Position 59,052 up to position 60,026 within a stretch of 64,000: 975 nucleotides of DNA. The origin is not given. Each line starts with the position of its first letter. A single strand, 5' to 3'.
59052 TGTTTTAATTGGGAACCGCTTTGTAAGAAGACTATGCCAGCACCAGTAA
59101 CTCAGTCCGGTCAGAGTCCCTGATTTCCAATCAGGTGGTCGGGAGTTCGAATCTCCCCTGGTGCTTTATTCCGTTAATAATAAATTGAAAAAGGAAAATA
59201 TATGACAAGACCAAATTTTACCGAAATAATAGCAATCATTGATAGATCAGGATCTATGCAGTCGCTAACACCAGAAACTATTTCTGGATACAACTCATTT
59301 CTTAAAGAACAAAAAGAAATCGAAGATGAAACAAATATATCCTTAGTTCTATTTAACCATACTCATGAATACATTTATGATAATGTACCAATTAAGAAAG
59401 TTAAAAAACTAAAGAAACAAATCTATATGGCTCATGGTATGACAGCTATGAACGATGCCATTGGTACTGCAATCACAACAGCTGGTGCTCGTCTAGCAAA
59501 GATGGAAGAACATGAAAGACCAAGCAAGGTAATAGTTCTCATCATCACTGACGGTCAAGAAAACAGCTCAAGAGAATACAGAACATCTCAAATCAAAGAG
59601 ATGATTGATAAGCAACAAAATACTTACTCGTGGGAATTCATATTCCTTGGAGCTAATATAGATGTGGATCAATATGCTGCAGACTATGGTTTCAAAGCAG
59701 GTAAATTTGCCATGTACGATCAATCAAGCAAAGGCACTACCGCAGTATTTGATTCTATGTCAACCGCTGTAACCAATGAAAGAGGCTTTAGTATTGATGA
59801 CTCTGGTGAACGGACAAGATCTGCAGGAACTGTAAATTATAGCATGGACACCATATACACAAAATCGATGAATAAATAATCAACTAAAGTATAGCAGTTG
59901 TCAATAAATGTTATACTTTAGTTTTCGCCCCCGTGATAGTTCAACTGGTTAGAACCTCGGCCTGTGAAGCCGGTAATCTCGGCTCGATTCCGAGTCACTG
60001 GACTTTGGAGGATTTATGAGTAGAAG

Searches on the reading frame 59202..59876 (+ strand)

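Call 42: search_protein_families(library=pfam, proteins=[window:59202-59876:+], max_evalue=0.001)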
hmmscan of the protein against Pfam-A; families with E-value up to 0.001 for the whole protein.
window:59202-59876:+ (225 aa): 4 families
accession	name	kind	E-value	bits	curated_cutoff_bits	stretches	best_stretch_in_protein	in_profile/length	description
PF00092.34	VWA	-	3.4e-09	37.6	23.8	1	9-148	2-136/174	von Willebrand factor type A domain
PF13519.12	VWA_2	-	2.2e-05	25.5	27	1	10-119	2-107/107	von Willebrand factor type A domain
PF05762.20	VWA_CoxE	-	0.00021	21.3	26.4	1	7-135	57-176/222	VWA domain containing CoxE-like protein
PF10138.15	vWA-TerF-like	-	0.00022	21.9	29.4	1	8-152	3-144/200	vWA found in TerF C terminus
